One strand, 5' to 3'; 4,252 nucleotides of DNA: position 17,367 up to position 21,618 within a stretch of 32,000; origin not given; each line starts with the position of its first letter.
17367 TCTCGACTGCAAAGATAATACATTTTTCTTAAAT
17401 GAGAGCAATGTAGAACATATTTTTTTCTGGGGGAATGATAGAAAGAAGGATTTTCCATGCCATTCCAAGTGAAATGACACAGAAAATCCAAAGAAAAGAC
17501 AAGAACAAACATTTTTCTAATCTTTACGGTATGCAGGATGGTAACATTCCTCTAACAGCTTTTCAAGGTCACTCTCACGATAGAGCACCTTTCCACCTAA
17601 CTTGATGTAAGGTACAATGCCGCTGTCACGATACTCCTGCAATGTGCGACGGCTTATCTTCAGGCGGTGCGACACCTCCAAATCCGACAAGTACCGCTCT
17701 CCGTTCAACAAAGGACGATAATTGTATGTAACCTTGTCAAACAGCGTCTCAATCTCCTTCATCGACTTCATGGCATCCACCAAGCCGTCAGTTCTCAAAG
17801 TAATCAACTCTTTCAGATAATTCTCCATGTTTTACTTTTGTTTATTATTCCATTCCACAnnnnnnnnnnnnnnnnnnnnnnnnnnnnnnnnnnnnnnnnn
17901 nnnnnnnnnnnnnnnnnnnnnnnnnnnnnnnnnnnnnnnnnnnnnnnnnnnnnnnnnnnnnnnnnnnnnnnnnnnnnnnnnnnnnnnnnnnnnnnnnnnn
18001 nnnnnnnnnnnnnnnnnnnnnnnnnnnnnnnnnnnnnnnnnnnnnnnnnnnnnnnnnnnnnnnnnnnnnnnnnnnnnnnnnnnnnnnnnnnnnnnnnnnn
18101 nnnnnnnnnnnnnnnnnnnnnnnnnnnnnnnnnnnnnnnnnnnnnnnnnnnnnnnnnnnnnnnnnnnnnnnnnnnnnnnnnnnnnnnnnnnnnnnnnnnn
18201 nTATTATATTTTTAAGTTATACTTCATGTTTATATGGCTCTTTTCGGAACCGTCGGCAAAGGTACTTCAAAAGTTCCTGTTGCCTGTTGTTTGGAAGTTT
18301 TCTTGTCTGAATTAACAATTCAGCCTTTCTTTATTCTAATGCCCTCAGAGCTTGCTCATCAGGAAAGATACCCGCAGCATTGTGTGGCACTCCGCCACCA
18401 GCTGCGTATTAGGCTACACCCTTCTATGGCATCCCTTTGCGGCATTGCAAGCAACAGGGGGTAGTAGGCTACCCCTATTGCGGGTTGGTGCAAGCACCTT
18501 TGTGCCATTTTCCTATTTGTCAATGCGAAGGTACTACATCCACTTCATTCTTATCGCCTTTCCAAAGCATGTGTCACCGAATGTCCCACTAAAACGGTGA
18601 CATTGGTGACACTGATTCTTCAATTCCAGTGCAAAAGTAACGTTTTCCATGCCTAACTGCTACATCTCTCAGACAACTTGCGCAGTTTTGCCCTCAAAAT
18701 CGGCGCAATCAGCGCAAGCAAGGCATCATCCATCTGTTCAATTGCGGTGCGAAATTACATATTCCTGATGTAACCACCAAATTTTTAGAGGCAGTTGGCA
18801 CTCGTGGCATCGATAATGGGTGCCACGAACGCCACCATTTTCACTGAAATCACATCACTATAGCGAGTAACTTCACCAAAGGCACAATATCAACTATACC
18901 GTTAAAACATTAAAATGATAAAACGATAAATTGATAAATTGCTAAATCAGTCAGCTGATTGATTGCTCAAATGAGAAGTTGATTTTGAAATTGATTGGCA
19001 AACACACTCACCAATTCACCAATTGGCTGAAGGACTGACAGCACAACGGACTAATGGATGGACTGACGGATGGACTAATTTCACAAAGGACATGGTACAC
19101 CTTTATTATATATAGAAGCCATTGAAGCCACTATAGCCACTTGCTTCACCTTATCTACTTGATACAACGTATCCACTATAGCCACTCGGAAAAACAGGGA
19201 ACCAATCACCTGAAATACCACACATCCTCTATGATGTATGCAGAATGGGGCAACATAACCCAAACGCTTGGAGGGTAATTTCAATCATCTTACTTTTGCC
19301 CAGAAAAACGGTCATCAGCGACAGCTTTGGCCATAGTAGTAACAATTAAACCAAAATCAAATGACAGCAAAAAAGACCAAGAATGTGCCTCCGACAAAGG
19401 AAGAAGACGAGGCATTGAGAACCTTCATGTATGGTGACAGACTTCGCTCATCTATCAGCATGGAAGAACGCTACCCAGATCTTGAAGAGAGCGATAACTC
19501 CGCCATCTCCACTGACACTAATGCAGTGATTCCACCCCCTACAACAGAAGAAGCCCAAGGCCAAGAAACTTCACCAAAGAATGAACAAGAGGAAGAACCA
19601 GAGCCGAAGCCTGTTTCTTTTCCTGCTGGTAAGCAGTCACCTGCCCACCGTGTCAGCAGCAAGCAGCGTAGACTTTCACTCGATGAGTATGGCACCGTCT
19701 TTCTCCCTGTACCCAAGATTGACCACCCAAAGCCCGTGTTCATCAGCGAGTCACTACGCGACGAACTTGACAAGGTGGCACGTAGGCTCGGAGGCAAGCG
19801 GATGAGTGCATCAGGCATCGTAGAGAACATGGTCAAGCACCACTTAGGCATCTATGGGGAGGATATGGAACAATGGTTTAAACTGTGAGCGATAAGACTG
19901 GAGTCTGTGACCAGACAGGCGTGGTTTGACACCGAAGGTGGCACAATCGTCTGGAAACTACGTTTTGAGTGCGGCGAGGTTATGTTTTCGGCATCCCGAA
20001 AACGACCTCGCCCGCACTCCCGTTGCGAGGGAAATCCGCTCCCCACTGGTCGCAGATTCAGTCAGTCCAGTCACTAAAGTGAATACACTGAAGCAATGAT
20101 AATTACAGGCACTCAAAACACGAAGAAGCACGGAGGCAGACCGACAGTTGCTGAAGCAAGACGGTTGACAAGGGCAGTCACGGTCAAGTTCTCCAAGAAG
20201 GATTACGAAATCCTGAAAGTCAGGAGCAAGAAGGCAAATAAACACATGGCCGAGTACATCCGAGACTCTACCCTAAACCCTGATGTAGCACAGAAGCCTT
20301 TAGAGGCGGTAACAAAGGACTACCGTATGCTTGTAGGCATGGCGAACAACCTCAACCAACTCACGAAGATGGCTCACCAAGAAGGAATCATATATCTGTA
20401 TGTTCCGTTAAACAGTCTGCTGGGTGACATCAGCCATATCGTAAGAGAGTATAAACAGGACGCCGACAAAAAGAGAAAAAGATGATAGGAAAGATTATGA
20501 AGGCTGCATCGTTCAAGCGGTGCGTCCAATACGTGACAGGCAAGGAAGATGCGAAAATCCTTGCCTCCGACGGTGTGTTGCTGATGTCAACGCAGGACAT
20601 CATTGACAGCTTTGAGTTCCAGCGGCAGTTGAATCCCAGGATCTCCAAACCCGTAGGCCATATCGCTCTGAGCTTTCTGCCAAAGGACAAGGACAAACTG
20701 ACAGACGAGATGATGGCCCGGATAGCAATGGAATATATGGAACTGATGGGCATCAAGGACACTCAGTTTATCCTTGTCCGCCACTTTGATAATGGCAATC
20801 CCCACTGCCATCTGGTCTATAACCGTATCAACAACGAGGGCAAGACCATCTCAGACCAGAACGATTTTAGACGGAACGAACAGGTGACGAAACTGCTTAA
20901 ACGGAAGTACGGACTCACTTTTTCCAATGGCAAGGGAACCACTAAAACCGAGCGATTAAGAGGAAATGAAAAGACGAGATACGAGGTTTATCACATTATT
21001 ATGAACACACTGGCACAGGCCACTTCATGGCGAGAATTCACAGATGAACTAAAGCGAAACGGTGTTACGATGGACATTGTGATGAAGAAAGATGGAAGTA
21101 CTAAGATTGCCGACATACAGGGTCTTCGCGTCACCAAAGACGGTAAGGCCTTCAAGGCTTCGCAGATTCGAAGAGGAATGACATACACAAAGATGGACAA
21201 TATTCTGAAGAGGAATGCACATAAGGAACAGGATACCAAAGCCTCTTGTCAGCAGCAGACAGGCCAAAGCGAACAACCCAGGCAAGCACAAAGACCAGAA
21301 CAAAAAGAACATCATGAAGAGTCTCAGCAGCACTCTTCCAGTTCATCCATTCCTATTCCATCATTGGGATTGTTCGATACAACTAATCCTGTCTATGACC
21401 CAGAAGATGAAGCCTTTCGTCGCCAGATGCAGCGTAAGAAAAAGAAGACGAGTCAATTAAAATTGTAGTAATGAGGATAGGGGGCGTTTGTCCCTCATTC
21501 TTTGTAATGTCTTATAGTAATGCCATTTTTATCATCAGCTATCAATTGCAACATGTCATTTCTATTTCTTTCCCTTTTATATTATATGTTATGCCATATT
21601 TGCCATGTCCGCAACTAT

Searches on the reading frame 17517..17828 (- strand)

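Call 10: search_protein_families(library=pfam, proteins=[window:17517-17828:-], max_evalue=0.001)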
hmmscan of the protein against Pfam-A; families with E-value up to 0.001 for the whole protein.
window:17517-17828:- (103 aa): 2 families
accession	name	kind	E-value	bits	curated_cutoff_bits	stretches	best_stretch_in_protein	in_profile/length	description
PF12728.13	HTH_17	-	8.5e-12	45.6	27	1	51-95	6-50/51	Helix-turn-helix domain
PF13411.12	MerR_1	-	0.00037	21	21.6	1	51-91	5-46/69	MerR HTH family regulatory protein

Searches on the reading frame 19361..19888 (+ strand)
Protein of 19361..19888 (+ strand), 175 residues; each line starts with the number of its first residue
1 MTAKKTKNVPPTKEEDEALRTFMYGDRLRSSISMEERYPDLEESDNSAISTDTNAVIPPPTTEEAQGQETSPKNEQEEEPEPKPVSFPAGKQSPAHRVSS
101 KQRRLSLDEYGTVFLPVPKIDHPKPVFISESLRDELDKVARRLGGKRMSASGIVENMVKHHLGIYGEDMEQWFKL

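Call 10: search_protein_families(library=pfam, proteins=[window:19361-19888:+], max_evalue=0.001)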
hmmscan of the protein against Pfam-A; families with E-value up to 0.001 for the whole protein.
window:19361-19888:+ (175 aa): 1 family
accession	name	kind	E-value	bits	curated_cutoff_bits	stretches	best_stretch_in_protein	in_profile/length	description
PF11888.13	DUF3408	-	4.6e-24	85.7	29.9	1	46-174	23-137/139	Protein of unknown function (DUF3408)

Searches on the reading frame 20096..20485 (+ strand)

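Call 10: search_protein_families(library=pfam, proteins=[window:20096-20485:+], max_evalue=0.001)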
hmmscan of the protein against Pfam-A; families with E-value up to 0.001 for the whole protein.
window:20096-20485:+ (129 aa): 3 families
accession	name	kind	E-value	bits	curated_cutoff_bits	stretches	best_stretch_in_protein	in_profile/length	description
PF21983.2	NikA-like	-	5.2e-13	49.4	27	1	22-93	1-72/72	Mobilization protein NikA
PF05713.17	MobC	-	6.7e-05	23.7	23.2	1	79-100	4-23/45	Bacterial mobilisation protein (MobC)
PF16777.11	RHH_7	-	0.00017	22.3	27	1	7-45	13-51/74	Transcriptional regulator, RHH-like, CopG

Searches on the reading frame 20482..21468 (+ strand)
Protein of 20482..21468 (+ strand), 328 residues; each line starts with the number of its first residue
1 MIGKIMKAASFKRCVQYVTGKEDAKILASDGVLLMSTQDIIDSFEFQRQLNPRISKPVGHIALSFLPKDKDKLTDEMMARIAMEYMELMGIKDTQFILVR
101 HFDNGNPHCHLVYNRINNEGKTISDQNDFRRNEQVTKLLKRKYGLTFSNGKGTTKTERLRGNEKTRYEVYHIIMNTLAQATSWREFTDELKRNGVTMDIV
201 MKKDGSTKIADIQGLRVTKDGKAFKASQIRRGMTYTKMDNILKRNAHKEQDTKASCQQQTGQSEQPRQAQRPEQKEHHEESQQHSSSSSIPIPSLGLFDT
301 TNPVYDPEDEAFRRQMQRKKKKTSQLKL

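Call 10: search_protein_families(library=pfam, proteins=[window:20482-21468:+], max_evalue=0.001)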
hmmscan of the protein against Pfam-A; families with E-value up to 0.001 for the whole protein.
window:20482-21468:+ (328 aa): 2 families
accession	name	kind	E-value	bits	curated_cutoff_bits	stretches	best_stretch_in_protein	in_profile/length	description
PF03432.20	Relaxase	-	1e-35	123.3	24.6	1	17-145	1-132/132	MobA/VirD2-like, nuclease domain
PF22863.1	TraI_middle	-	0.00061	20.3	27.6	0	172-240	23-81/89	TraI-like middle domain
